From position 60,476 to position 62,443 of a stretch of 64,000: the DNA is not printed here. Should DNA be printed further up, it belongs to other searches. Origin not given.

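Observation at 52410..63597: Ten-gene ldh / hdrBCA-mvhD / Flx- and Asr-like / frdBA-like / AAE-transporter operon: candidate novel flavin-based electron-bifurcating fumarate (or related enoate/dicarboxylate) reductase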

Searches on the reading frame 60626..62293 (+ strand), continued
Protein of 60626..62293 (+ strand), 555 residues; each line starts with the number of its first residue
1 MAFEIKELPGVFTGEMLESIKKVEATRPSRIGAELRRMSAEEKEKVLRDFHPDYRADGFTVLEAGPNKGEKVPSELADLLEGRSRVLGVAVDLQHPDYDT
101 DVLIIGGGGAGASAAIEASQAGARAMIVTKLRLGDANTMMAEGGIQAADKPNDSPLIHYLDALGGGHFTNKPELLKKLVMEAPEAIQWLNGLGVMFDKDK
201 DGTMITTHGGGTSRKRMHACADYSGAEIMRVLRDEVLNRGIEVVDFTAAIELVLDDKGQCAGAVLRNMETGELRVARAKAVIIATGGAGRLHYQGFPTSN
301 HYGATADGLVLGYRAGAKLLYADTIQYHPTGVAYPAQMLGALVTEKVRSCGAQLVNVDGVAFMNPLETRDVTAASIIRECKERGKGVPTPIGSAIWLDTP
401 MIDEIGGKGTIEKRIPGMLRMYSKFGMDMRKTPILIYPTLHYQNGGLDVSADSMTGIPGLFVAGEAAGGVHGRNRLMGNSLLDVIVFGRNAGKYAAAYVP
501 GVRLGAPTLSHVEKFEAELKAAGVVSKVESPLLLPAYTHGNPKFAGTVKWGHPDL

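Call 56: fold_search(model_id=the predicted structure, library=pdb)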
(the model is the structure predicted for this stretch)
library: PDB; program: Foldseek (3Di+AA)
matches with E <= 10: 1906; with E <= 0.001: 1070
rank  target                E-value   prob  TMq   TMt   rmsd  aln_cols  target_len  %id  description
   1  7d6v_A                5.1e-27  1.00  0.60  0.56   5.0       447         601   36  Mycobacterium smegmatis Sdh1 in complex with UQ1 (released 2021-04-07)
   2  1kf6_A                5.4e-27  1.00  0.61  0.58   5.6       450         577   30  E. coli Quinol-Fumarate Reductase with Bound Inhibitor HQNO (released 2002-03-13)
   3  5vpn_A                1.1e-26  1.00  0.60  0.58   5.4       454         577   29  E. coli Quinol fumarate reductase FrdA E245Q mutation (released 2017-06-21)
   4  5vpn_E                1.5e-26  1.00  0.59  0.57   5.5       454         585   29  E. coli Quinol fumarate reductase FrdA E245Q mutation (released 2017-06-21)
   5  7d6x_A                3.7e-26  1.00  0.61  0.57   5.1       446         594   36  Mycobacterium smegmatis Sdh1 complex in the apo form (released 2021-04-07)
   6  6awf_A                5.7e-26  1.00  0.58  0.56   5.6       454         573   28  Escherichia coli quinol:fumarate reductase crystallized without dicarboxylate (released 2017-12-06)
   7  6vax_A                3.1e-25  1.00  0.62  0.57   4.7       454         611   30  Crystal structure of human SDHA-SDHAF2 assembly intermediate (released 2020-08-26)
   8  1jry_A                4.6e-25  1.00  0.49  0.48   9.0       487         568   27  Crystal structure of Arg402Lys mutant flavocytochrome c3 from Shewanella frigidimarina (released 2001-11-02)
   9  2b7s                  6.7e-25  1.00  0.50  0.49   8.2       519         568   27  R381K mutant of flavocytochrome c3 (released 2006-05-23)
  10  1ksu_A                7.5e-25  1.00  0.50  0.49   7.2       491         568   28  Crystal Structure of His505Tyr Mutant Flavocytochrome c3 from Shewanella frigidimarina (released 2002-08-14)
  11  6b58_C                8.4e-25  1.00  0.57  0.58   5.1       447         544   29  FrdA-SdhE assembly intermediate (released 2018-01-24)
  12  1nek_A                9.9e-25  1.00  0.60  0.57   5.8       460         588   31  Complex II (Succinate Dehydrogenase) From E. Coli with ubiquinone bound (released 2003-02-25)
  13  9a55_A                1.0e-24  1.00  0.59  0.56   5.8       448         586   30  Integrative model of SDHA-ATPF by crosslinking MS and deep learning (released 2024-09-18)
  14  8b6g_CA               1.2e-24  1.00  0.57  0.54   5.7       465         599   28  Cryo-EM structure of succinate dehydrogenase complex (complex-II) in respiratory supercomplex of Tetrahymena thermoph (released 2023-03-29)
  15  2b7r                  1.4e-24  1.00  0.52  0.51   7.1       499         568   27  Structure of E378D mutant flavocytochrome c3 (released 2006-05-23)
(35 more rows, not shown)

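Call 58: find_encoding_contigs(protein=P0271, flank=10000, max_places=1)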
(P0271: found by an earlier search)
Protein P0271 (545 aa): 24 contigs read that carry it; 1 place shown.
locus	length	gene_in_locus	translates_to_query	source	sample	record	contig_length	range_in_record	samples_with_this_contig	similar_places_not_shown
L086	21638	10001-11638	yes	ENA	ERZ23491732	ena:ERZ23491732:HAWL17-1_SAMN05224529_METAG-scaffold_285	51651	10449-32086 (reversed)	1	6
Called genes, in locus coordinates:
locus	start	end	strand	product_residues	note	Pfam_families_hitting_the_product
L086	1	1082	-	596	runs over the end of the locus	PF02872:5_nucleotid_C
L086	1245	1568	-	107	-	PF13442:Cytochrome_CBB3, PF00034:Cytochrom_C (weak)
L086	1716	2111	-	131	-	PF02635:DsrE (weak)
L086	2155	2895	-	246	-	-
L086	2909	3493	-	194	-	PF04542:Sigma70_r2, PF08281:Sigma70_r4_2, PF04545:Sigma70_r4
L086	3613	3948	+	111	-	PF11743:DUF3301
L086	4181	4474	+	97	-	PF00581:Rhodanese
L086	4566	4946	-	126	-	PF02261:Asp_decarbox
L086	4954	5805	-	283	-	PF02569:Pantoate_ligase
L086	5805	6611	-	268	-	PF02548:Pantoate_transf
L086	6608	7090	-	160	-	PF01288:HPPK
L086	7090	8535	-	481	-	PF01743:PolyA_pol, PF12627:PolyA_pol_RNAbd, PF12626:PolyA_pol_arg_C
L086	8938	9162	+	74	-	-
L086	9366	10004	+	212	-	PF13510:Fer2_4 (weak), PF12838:Fer4_7 (faint), PF13183:Fer4_8 (faint), PF13534:Fer4_17 (faint), PF13746:Fer4_18 (faint), PF13187:Fer4_9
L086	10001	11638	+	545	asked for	PF00890:FAD_binding_2, PF01134:GIDA (faint), PF01266:DAO, PF03486:HI0933_like (weak), PF07992:Pyr_redox_2 (faint), PF12831:FAD_oxidored (faint)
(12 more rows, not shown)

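Call 59: find_encoding_contigs(protein=P0285, flank=10000, max_places=1)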
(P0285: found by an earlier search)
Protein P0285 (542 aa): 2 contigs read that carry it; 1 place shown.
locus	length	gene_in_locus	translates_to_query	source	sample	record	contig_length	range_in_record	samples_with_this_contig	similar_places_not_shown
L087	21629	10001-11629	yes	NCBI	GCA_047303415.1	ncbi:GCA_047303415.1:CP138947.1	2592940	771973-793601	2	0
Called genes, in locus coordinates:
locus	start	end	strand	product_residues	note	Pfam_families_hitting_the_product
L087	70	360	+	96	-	-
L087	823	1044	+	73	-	-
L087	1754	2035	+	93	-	-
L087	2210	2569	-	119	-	PF09996:DUF2237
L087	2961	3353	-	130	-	-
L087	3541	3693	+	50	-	-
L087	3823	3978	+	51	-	-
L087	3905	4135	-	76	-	-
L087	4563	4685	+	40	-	PF00565:SNase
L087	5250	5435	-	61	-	-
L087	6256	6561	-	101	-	-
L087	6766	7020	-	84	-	-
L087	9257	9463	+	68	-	-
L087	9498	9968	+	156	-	PF00583:Acetyltransf_1, PF13673:Acetyltransf_10, PF13508:Acetyltransf_7, PF08445:FR47 (weak)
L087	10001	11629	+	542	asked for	PF03486:HI0933_like, PF07992:Pyr_redox_2 (faint), PF00890:FAD_binding_2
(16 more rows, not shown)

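Call 61: find_encoding_contigs(protein=P0121, flank=9000, max_places=1)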
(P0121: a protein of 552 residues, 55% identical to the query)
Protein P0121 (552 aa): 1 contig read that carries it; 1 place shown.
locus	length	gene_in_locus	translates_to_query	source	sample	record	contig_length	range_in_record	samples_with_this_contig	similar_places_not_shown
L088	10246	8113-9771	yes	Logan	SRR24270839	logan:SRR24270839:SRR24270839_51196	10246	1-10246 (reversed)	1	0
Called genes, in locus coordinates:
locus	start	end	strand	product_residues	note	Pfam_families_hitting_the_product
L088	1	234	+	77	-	?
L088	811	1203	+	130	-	PF00037:Fer4 (faint), PF12837:Fer4_6 (faint), PF12838:Fer4_7, PF13187:Fer4_9 (weak), PF13484:Fer4_16 (faint)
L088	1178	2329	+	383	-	PF01855:POR_N, PF02780:Transketolase_C (weak), PF17147:PFOR_II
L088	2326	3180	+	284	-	PF02775:TPP_enzyme_C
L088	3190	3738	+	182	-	PF01558:POR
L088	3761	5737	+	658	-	PF00890:FAD_binding_2 (weak), PF12831:FAD_oxidored (weak), PF13450:NAD_binding_8 (weak), PF00037:Fer4 (weak), PF12838:Fer4_7 (weak), PF00037:Fer4, PF12837:Fer4_6 (weak), PF14697:Fer4_21, +6 more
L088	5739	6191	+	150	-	PF02662:FlpD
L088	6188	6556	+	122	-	PF13183:Fer4_8 (weak), PF13187:Fer4_9 (weak), PF13534:Fer4_17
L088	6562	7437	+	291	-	PF02754:CCG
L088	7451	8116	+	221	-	PF13183:Fer4_8 (faint), PF13534:Fer4_17 (faint), PF13187:Fer4_9, PF13237:Fer4_10 (weak), PF12838:Fer4_7 (weak)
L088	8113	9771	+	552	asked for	PF00890:FAD_binding_2, PF03486:HI0933_like (faint), PF07992:Pyr_redox_2 (faint)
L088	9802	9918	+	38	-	-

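Call 62: find_encoding_contigs(protein=P0129, flank=9000, max_places=1)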
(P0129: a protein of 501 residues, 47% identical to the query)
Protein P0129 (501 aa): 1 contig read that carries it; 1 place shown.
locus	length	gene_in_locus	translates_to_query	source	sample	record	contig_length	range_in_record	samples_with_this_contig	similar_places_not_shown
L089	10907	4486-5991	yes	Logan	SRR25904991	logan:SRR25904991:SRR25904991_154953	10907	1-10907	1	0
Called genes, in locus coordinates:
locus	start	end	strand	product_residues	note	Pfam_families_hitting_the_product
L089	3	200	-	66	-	?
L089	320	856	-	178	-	PF14278:TetR_C_8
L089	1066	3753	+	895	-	PF03176:MMPL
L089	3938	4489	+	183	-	PF13183:Fer4_8 (faint), PF13534:Fer4_17 (faint), PF13187:Fer4_9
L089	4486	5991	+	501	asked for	PF00890:FAD_binding_2, PF01266:DAO, PF03486:HI0933_like (weak), PF07992:Pyr_redox_2 (faint), PF12831:FAD_oxidored (weak)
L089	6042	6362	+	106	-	-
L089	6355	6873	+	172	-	PF07155:ECF-ribofla_trS, PF12822:ECF_trnsprt (weak)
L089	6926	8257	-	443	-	PF00224:PK, PF02887:PK_C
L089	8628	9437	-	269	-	PF04536:TPM_phosphatase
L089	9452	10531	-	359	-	-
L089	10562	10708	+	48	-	-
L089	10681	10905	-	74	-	?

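Call 63: find_encoding_contigs(protein=P0152, flank=9000, max_places=1)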
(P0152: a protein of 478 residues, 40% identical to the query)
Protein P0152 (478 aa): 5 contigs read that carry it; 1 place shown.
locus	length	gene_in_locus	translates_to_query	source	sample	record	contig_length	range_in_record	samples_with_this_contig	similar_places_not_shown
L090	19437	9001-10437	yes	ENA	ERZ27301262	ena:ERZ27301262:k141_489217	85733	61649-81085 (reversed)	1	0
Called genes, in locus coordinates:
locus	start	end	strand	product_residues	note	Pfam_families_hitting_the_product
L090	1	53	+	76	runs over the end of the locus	PF12844:HTH_19, PF13560:HTH_31 (weak), PF01381:HTH_3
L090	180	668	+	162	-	PF12682:Flavodoxin_4 (faint)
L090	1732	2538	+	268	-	PF12724:Flavodoxin_5 (weak), PF13237:Fer4_10 (faint), PF00037:Fer4 (faint), PF12838:Fer4_7 (faint), PF13187:Fer4_9 (faint)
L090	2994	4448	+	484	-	PF00199:Catalase, PF06628:Catalase-rel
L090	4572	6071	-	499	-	PF00890:FAD_binding_2 (weak), PF01266:DAO (weak), PF01593:Amino_oxidase, PF07992:Pyr_redox_2 (faint), PF12831:FAD_oxidored (faint), PF13450:NAD_binding_8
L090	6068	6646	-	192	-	-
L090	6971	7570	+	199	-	PF00440:TetR_N (weak)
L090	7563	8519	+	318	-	-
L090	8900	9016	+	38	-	-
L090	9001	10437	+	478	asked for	PF00890:FAD_binding_2, PF01266:DAO (faint), PF03486:HI0933_like (weak), PF07992:Pyr_redox_2 (faint), PF12831:FAD_oxidored (weak)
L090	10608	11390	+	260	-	-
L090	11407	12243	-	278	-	PF01040:UbiA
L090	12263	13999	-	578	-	PF00342:PGI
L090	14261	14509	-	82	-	-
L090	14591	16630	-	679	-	PF13086:AAA_11 (weak), PF13191:AAA_16 (weak), PF13245:AAA_19, PF13604:AAA_30, PF18335:SH3_13 (weak), PF01443:Viral_helicase1 (weak), PF13538:UvrD_C_2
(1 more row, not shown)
